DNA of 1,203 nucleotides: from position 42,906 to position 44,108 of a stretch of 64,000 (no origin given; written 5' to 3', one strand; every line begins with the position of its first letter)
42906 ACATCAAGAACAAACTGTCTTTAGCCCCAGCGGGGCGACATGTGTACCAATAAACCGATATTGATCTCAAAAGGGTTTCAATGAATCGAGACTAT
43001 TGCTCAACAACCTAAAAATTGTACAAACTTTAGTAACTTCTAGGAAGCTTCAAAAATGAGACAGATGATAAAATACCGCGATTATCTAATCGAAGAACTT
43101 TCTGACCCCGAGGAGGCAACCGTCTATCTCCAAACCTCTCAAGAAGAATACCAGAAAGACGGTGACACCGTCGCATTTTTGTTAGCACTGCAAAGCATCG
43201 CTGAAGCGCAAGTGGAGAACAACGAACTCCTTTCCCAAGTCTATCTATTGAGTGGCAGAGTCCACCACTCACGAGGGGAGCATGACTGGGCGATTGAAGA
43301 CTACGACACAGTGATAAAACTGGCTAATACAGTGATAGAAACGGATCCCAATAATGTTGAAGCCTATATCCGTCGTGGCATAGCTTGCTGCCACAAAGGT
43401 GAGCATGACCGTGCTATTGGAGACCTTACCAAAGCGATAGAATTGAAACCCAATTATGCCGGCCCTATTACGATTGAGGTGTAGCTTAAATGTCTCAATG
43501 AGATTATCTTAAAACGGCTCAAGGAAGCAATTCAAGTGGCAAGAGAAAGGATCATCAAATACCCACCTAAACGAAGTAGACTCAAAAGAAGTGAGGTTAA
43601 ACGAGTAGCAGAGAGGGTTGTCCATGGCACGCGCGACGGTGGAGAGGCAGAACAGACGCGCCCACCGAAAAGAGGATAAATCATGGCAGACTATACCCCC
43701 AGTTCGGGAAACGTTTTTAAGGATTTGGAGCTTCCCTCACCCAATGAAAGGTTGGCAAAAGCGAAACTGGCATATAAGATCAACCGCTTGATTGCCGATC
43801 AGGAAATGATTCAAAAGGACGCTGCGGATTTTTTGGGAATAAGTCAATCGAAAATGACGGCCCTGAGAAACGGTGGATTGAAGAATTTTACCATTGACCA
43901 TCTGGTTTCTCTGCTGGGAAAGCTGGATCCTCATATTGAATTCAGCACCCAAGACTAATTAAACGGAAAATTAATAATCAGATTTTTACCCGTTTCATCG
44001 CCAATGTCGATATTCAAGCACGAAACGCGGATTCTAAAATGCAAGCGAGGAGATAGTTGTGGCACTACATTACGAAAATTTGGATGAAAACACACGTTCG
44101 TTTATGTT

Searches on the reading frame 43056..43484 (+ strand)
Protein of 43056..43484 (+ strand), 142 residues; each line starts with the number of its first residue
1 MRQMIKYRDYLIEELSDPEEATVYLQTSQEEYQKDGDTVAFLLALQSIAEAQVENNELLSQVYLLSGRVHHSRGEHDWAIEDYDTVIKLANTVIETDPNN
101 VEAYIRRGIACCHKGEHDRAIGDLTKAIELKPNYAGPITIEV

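Call 4: search_protein_families(library=pfam, proteins=[window:43056-43484:+], max_evalue=0.01)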
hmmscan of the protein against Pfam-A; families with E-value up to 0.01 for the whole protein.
window:43056-43484:+ (142 aa): 12 families
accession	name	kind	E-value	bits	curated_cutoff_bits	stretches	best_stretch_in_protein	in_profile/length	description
PF00515.34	TPR_1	-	3.6e-14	52.3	27.8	2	101-134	1-34/34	Tetratricopeptide repeat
PF07719.23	TPR_2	-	2.1e-11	43.4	27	1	102-134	2-34/34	Tetratricopeptide repeat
PF13414.12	TPR_11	-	1.3e-10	41.3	26.8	2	67-110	1-37/42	TPR repeat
PF13431.12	TPR_17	-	1.8e-08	34.4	24.4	1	90-121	2-33/34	Tetratricopeptide repeat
PF13424.12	TPR_12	-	1.3e-07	32.2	30.1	1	61-131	4-75/77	Tetratricopeptide repeat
PF13181.12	TPR_8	-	4.5e-07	30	25.7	0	102-134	2-34/34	Tetratricopeptide repeat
PF13432.12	TPR_16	-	1.6e-05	25.7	32.7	1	73-134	10-64/65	Tetratricopeptide repeat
PF14559.12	TPR_19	-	0.00014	22.5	25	0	81-122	5-46/68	Tetratricopeptide repeat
PF13428.12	TPR_14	-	0.00072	20.4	23.5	0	73-108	7-42/44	Tetratricopeptide repeat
PF13371.12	TPR_9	-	0.0035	17.8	35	1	81-133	9-61/73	Tetratricopeptide repeat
PF14561.12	TPR_20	-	0.0055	17.4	25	0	92-134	13-55/90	Tetratricopeptide repeat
PF12569.14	NatA_aux_su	-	0.0067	15.8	33.3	0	30-130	163-255/515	N-terminal acetyltransferase A, auxiliary subunit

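Call 98: search_protein_families(library=ncbifam, proteins=[window:43056-43481:+], max_evalue=1)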
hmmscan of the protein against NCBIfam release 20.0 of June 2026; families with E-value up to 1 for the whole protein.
window:43056-43481:+ (142 aa): 12 families
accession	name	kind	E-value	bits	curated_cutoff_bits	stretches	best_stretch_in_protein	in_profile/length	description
NF040959.1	MamA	equivalog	4.3e-11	42.6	200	1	17-133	52-171/204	magnetosome protein MamA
TIGR02917.1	PEP_TPR_lipo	equivalog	3.1e-06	25.4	312.2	1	71-133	367-429/899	XrtA/PEP-CTERM system TPR-repeat protein PrsT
TIGR00990.1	3a0801s09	subfamily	5.4e-05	22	757.25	1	99-133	329-363/615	mitochondrial import receptor subunit TOM70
NF047558.1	TPR_END_plus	domain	7.2e-05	22.7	32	1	108-134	6-32/56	TPR end-of-group domain-containing protein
NF008391.2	PRK11189.1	equivalog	0.00013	21.6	250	1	81-131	113-163/297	lipoprotein NlpI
NF002725.1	PRK02603.1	equivalog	0.00033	20.7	143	1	33-92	46-104/173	photosystem I assembly protein Ycf3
NF033758.1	gliding_GltE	equivalog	0.0013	17.8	225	1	78-135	267-324/411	adventurous gliding motility TPR repeat lipoprotein GltE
NF052312.1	T9SS_PorW_SprE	equivalog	0.0075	15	250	1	26-88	256-318/716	type IX secretion system periplasmic lipoprotein PorW/SprE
NF052415.1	T3SS_chap_SctY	equivalog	0.0096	16.4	70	0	32-72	19-59/106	type III secretion apparatus assembly chaperone SctY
TIGR02521.1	type_IV_pilW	equivalog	0.022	14.3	154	1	98-135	27-65/234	type IV pilus biogenesis/stability protein PilW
NF033762.1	social_mot_Tgl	equivalog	0.038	13.3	225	1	68-134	108-169/252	social motility TPR repeat lipoprotein Tgl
NF008757.0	PRK11788.1-5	equivalog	0.12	11.5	363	1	75-135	188-248/388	lipopolysaccharide assembly protein LapB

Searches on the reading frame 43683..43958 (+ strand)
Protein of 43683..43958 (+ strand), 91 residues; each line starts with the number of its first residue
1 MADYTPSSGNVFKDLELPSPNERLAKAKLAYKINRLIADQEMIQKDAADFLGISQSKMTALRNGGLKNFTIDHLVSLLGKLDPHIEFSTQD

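Call 4: search_protein_families(library=pfam, proteins=[window:43683-43958:+], max_evalue=0.01)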
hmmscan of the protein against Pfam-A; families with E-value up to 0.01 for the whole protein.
window:43683-43958:+ (91 aa): 2 families
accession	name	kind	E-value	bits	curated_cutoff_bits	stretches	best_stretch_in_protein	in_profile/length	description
PF13744.12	HTH_37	-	6.5e-18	64.8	27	1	11-87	1-77/80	Helix-turn-helix domain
PF13443.12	HTH_26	-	0.0012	19.4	22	1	32-75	1-44/63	Cro/C1-type HTH DNA-binding domain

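Call 6: search_protein_families(library=padloc, proteins=[window:43683-43958:+], max_evalue=1)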
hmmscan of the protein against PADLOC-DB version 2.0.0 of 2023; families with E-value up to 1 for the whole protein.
window:43683-43958:+ (91 aa): 5 families
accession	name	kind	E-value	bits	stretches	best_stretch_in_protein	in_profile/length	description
PDLC04762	PDC-M64C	-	4.4e-05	21.5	1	29-83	28-82/97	-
PDLC04760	PDC-M64C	-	0.0026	16.1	1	27-85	25-82/93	-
PDLC04775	PDC-M69A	-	0.01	14.3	1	30-64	9-43/113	-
PDLC04142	capH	-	0.017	14.2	1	27-82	5-59/103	capH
PDLC04758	PDC-M64B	-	0.039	12.4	1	28-75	30-76/123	-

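Call 7: search_protein_families(library=ncbifam, proteins=[window:43683-43958:+], max_evalue=1)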
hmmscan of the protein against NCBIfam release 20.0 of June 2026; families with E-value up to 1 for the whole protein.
window:43683-43958:+ (91 aa): 3 families
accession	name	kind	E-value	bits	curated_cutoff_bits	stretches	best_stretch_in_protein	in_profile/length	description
NF006158.0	PRK08301.1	equivalog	0.0029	17.1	339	1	36-62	200-226/241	RNA polymerase sporulation sigma factor SigE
TIGR02835.1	spore_sigmaE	equivalog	0.0051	16.3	348.6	1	36-67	193-224/234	RNA polymerase sporulation sigma factor SigE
NF038310.1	lysogeny_AimR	equivalog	0.092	11.8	70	1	33-87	1-54/365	AimR family lysis-lysogeny pheromone receptor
